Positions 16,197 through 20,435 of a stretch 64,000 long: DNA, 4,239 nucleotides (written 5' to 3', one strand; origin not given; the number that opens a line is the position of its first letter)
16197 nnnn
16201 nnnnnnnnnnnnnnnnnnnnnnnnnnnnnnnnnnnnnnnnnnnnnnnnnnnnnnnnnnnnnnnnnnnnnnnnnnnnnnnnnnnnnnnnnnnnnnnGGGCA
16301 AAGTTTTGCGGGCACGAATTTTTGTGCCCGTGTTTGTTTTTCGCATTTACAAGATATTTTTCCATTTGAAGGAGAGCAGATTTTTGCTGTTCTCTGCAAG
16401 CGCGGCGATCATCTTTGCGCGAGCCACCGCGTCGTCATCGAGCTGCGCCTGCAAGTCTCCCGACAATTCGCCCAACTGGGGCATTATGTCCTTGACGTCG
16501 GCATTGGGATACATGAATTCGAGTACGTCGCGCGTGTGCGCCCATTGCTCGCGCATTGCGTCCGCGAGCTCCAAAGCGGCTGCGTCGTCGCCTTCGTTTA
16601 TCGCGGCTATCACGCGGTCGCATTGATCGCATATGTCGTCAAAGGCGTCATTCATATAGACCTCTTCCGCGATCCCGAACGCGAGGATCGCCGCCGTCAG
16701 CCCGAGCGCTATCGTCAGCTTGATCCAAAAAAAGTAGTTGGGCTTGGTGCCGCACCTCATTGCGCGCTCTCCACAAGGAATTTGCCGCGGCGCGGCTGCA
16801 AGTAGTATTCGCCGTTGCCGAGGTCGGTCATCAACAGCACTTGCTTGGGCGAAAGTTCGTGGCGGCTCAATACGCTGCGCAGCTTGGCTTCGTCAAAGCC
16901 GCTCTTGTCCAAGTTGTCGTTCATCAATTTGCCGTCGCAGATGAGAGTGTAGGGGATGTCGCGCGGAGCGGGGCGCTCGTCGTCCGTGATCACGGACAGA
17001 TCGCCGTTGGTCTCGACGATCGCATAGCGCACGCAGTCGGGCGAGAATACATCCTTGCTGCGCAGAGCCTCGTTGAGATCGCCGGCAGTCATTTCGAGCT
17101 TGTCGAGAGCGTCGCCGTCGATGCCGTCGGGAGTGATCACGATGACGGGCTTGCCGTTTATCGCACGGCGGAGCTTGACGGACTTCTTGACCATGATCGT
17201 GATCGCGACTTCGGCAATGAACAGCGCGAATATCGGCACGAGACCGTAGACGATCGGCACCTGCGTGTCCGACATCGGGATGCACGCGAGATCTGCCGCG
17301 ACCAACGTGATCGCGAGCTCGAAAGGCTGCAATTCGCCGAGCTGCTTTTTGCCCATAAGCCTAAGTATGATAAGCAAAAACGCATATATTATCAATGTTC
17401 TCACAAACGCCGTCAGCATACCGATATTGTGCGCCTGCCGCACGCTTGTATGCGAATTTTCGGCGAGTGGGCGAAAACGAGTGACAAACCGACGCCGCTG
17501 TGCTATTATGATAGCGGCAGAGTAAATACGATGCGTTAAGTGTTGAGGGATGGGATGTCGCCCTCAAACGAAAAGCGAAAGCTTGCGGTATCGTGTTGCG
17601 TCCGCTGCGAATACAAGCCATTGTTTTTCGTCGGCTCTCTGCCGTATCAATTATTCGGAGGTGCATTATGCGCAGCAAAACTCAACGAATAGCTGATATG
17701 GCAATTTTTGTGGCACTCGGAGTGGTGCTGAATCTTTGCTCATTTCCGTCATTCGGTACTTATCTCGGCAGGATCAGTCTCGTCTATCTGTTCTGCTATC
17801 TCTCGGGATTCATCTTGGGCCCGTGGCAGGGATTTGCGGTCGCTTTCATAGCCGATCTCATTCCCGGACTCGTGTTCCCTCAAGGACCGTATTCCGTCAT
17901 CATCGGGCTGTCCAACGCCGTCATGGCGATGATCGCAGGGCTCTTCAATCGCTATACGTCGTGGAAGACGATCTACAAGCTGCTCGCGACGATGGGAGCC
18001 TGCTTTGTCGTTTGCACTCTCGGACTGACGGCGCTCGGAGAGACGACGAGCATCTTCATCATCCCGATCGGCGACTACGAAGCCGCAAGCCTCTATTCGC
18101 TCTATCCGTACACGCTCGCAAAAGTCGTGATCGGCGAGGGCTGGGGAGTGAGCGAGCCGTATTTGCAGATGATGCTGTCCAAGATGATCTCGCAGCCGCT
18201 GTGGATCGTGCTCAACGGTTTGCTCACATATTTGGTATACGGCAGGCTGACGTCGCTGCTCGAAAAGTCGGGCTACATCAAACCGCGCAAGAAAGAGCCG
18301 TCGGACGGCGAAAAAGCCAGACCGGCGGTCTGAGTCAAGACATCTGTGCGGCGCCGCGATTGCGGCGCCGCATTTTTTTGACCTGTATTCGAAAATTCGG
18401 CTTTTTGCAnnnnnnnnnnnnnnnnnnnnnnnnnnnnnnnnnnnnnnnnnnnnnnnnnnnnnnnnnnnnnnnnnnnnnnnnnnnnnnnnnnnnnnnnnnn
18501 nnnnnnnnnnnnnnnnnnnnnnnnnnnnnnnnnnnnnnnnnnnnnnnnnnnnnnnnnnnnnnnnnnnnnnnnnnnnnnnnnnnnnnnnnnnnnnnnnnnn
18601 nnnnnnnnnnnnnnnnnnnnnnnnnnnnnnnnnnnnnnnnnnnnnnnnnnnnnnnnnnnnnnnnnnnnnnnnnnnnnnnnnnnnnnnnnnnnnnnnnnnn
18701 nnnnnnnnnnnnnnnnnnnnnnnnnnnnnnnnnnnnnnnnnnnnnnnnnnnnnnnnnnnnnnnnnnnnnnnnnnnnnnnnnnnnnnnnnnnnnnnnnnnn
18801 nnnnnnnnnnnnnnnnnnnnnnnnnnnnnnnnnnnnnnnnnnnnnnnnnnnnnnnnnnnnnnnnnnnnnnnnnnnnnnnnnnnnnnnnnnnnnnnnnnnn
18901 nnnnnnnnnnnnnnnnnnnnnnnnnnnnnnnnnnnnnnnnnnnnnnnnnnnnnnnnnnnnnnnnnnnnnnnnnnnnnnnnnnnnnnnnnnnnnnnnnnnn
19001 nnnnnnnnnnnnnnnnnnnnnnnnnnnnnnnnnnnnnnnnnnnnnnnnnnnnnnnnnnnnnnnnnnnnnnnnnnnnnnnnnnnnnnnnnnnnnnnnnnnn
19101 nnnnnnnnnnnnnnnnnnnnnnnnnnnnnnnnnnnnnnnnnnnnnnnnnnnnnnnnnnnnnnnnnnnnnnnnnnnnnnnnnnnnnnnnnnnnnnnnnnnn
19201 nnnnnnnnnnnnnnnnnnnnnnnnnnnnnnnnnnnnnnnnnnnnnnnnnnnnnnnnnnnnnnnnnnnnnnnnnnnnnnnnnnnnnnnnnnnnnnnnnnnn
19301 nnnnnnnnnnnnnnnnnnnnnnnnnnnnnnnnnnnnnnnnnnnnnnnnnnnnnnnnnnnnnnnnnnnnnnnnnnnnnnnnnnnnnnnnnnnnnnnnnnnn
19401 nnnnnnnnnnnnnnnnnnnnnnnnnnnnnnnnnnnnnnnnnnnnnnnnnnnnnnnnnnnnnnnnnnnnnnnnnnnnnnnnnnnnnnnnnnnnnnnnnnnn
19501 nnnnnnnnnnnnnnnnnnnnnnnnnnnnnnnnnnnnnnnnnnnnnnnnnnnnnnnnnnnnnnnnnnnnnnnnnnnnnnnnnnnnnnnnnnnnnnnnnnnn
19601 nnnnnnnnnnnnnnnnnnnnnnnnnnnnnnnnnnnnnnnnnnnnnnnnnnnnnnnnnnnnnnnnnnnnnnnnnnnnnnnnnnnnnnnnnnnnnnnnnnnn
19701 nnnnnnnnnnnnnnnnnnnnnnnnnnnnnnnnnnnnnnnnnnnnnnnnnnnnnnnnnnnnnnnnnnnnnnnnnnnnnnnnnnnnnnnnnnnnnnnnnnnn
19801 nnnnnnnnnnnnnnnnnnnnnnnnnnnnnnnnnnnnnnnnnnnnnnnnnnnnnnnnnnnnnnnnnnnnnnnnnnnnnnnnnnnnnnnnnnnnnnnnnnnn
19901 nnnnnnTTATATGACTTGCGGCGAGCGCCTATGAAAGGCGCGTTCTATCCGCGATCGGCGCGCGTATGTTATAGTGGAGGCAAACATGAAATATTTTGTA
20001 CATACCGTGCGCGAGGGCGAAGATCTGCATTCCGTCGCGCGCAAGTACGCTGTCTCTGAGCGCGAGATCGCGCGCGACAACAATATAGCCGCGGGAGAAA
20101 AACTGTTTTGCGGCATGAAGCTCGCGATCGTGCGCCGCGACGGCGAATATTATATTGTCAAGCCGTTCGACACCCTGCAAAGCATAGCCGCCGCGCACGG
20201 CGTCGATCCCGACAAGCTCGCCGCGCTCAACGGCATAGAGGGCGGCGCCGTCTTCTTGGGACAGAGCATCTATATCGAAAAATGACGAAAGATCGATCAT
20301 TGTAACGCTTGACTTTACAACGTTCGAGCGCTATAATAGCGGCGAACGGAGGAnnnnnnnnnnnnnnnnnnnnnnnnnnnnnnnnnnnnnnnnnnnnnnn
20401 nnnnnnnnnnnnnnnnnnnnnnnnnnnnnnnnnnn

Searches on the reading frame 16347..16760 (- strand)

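Call 47: search_protein_families(library=ncbifam, proteins=[window:16347-16760:-], max_evalue=0.001)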
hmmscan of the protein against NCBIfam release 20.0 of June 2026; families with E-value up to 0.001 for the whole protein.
window:16347-16760:- (137 aa): 0 families

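Call 69: search_protein_families(library=pfam, proteins=[window:16347-16760:-], max_evalue=0.01)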
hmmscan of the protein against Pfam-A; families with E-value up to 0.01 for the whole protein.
window:16347-16760:- (137 aa): 1 family
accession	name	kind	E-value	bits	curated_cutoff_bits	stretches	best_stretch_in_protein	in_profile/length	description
PF14276.11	DUF4363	-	1.3e-09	38.4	27.5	1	34-136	5-107/107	Domain of unknown function (DUF4363)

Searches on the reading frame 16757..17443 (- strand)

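Call 61: search_protein_families(library=ncbifam, proteins=[window:16757-17443:-], max_evalue=0.001)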
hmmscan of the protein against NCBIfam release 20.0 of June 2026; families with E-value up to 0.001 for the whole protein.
window:16757-17443:- (228 aa): 0 families

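Call 69: search_protein_families(library=pfam, proteins=[window:16757-17443:-], max_evalue=0.01)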
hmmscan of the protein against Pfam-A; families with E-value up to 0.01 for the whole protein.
window:16757-17443:- (228 aa): 1 family
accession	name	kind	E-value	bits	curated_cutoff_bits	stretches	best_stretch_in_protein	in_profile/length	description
PF04239.17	DUF421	-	2e-29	102.1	23.6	1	87-206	2-127/129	YetF C-terminal domain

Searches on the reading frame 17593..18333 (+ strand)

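Call 47: search_protein_families(library=ncbifam, proteins=[window:17593-18333:+], max_evalue=0.001)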
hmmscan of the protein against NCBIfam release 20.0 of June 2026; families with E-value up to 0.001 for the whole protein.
window:17593-18333:+ (246 aa): 3 families
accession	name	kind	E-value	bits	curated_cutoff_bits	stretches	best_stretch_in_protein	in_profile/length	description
TIGR04518.1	ECF_S_folT_fam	subfamily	1.1e-16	61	60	1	28-148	2-122/163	folate family ECF transporter S component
TIGR02359.1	thiW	equivalog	4.7e-05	23.5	84.35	1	31-143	2-113/160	energy coupling factor transporter S component ThiW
NF007178.0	PRK09609.1-3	equivalog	0.0001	21.9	483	1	29-119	5-97/311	hypothetical protein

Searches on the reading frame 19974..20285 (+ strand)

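Call 61: search_protein_families(library=ncbifam, proteins=[window:19974-20285:+], max_evalue=0.001)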
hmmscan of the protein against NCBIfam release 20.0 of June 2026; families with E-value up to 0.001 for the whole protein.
window:19974-20285:+ (103 aa): 9 families
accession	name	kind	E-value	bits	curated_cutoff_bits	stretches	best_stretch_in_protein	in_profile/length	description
NF050804.1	CellDivDipMCaul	equivalog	2.3e-11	43.2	900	1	9-99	310-401/634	cell division endopeptidase DipM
NF041208.1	celldiv_DipM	equivalog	3.4e-09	36.4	740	1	57-101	183-227/419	cell division endopeptidase DipM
NF008050.0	PRK10783.1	equivalog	2.4e-08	32.8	508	1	8-53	344-388/457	murein transglycosylase D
NF042931.1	SAG1386_EF1546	equivalog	1.4e-07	31.7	80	1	55-101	107-157/158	SAG1386/EF1546 family surface-associated protein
NF040883.1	amid_act_ActS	equivalog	7.3e-07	28.7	375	0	9-53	35-79/242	amidase activator ActS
NF047755.1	LIC_10271_M23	exception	3.8e-06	26.8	180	0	9-52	26-69/207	LIC_10271 family cell wall hydrolase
TIGR02907.1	spore_VI_D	equivalog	1.3e-05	24.9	169.85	0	60-101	302-343/344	stage VI sporulation protein D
TIGR02899.1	spore_safA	subfamily_domain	0.00013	21.8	67.85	0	12-52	1-42/44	SafA/ExsA family spore coat assembly protein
NF052398.1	Agg_Promo_Fact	equivalog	0.00072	19.8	170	0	7-54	29-75/202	aggregation-promoting factor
